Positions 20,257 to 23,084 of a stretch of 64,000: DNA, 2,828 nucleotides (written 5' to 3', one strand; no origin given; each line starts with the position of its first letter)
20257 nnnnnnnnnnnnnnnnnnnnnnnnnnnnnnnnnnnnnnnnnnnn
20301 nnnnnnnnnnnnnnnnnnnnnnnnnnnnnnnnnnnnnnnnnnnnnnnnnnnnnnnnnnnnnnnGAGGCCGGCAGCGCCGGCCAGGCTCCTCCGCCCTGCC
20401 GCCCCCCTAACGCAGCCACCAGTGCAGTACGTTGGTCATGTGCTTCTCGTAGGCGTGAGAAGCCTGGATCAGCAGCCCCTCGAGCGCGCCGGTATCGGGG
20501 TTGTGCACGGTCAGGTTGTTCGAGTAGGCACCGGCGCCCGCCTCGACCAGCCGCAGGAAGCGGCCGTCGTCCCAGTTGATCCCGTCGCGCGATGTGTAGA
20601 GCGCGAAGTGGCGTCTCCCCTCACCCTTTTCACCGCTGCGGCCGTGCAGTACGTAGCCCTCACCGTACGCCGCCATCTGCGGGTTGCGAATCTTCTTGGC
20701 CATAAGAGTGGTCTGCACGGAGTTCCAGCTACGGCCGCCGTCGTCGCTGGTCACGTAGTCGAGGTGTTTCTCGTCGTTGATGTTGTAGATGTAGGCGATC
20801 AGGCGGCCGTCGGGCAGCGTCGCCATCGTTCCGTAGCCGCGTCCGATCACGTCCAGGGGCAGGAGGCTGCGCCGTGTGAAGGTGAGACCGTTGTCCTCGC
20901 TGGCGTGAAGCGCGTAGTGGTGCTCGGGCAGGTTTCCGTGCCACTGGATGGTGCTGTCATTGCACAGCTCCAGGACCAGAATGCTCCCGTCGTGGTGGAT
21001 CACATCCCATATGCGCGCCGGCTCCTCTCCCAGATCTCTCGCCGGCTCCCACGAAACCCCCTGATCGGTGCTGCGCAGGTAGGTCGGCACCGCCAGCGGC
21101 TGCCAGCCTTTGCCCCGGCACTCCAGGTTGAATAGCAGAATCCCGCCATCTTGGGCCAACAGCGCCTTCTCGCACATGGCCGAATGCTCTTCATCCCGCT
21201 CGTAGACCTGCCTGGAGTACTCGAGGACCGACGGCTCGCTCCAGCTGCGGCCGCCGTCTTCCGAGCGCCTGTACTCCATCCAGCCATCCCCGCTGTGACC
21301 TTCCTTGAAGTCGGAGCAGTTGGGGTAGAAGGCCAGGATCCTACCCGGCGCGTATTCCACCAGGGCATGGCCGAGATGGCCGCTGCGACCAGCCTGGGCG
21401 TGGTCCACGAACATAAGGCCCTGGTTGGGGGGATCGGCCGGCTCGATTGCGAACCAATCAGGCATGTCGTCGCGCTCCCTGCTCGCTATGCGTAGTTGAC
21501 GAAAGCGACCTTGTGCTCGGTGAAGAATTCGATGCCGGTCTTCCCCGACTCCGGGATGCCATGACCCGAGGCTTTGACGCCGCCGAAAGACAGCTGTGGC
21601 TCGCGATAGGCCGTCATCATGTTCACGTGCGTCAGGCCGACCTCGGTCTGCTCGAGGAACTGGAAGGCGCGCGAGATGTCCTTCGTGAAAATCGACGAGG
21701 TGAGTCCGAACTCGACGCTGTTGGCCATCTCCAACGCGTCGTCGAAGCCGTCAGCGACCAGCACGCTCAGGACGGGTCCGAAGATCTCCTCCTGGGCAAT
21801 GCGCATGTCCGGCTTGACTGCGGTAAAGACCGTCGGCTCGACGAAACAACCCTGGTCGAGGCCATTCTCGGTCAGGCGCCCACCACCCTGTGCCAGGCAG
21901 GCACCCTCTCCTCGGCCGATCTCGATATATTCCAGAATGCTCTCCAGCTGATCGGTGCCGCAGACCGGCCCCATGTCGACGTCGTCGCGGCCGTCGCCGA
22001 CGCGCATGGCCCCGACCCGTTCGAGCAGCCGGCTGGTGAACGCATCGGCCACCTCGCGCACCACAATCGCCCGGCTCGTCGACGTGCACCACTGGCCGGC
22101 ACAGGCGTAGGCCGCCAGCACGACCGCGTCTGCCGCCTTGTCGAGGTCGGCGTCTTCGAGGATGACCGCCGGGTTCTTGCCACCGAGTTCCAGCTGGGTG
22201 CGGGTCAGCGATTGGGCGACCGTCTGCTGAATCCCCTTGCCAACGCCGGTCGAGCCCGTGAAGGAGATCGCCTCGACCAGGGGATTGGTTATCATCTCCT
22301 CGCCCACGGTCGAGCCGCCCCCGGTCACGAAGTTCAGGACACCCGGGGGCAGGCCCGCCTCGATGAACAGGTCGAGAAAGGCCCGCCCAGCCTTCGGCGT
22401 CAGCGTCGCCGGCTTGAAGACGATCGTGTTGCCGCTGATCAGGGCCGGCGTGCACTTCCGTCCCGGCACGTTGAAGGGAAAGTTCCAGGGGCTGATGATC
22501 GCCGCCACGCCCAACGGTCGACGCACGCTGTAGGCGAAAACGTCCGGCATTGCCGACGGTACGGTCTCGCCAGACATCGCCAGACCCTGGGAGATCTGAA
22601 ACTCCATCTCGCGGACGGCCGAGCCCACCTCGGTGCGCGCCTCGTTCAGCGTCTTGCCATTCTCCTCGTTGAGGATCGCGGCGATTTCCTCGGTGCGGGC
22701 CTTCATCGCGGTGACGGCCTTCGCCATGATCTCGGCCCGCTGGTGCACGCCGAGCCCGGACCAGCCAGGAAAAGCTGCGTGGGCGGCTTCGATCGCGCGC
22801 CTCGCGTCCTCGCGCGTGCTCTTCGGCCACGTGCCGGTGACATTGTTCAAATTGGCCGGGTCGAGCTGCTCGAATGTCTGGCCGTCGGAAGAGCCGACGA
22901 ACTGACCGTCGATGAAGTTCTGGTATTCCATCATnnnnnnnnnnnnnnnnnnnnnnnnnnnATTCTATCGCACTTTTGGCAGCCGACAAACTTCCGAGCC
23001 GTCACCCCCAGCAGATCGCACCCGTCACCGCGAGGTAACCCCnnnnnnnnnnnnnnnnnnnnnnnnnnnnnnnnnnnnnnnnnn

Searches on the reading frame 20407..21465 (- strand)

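Call 12: search_protein_families(library=pfam, proteins=[window:20407-21465:-], max_evalue=0.1)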
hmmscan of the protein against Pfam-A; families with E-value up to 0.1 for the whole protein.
window:20407-21465:- (352 aa): 5 families
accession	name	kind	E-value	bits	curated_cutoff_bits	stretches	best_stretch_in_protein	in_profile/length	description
PF13088.12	BNR_2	-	1.1e-15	58.2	31.4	1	59-304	16-254/277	BNR repeat-like domain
PF02012.26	BNR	-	1.9e-05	24.4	27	0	131-140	2-11/12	BNR/Asp-box repeat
PF15902.12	Sortilin-Vps10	-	0.00041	19.7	33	1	130-263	4-125/446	Sortilin, neurotensin receptor 3,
PF17746.7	SfsA_N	-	0.02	15.4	25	1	302-342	6-39/63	SfsA N-terminal OB domain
PF24316.1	Tli3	-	0.042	14.6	27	0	63-95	84-117/129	T6SS Tli3 immunity protein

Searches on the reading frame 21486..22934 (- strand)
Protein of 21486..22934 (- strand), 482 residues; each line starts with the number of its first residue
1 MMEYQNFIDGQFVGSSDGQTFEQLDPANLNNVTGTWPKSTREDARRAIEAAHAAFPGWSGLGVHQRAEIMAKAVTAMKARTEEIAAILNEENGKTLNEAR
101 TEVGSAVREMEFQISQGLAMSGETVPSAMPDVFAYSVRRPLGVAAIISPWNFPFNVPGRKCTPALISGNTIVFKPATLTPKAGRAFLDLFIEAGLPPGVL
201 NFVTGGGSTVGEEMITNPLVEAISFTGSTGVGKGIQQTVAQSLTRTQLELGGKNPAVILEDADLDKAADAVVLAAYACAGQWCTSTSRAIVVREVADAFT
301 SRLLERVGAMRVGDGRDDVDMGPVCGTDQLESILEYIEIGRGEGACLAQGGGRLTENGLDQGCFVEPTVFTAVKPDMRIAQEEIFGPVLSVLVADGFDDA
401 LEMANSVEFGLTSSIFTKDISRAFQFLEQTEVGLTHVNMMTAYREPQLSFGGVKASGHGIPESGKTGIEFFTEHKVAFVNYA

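Call 10: search_protein_families(library=pfam, proteins=[window:21486-22934:-], max_evalue=0.001)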
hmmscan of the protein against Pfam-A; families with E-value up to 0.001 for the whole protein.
window:21486-22934:- (482 aa): 1 family
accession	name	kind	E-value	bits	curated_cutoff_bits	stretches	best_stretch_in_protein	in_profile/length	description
PF00171.27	Aldedh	-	3e-159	530.9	23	1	15-476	4-460/461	Aldehyde dehydrogenase family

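Call 84: list_cluster_members(proteins=[window:21486-22934:-, window:51585-53069:+, window:54603-55877:+, window:59921-61810:+, window:55912-56700:-, window:25224-26198:-, window:53192-54460:-, window:62009-62773:+, window:50468-51520:+, window:16232-18190:+])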
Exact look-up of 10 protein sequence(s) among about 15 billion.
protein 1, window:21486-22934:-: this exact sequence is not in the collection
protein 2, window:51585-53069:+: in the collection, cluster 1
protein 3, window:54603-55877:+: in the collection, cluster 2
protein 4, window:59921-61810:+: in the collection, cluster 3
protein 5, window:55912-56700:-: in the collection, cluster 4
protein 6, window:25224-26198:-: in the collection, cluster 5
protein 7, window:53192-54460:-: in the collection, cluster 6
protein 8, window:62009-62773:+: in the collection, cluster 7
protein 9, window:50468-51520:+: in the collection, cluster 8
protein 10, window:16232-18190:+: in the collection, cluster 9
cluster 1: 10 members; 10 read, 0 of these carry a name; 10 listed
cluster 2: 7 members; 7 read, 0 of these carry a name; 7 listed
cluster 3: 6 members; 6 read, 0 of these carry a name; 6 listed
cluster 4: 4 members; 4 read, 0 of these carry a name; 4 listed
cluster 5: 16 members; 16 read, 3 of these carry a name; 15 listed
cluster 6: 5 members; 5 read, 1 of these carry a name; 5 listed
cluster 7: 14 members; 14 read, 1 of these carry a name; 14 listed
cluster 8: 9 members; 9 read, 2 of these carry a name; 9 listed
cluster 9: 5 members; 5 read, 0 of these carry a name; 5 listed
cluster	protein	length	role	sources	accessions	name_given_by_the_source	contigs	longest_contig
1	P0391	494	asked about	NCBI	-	-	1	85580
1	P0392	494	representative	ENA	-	-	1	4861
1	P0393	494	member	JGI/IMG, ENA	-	-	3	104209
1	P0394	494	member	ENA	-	-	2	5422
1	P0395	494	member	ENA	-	-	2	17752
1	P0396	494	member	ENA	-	-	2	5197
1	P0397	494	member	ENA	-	-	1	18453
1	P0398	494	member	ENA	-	-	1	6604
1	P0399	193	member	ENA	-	-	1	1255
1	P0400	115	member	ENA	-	-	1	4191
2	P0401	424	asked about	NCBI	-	-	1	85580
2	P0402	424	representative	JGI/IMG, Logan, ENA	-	-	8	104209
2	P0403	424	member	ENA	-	-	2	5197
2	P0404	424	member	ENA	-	-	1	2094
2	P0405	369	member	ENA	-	-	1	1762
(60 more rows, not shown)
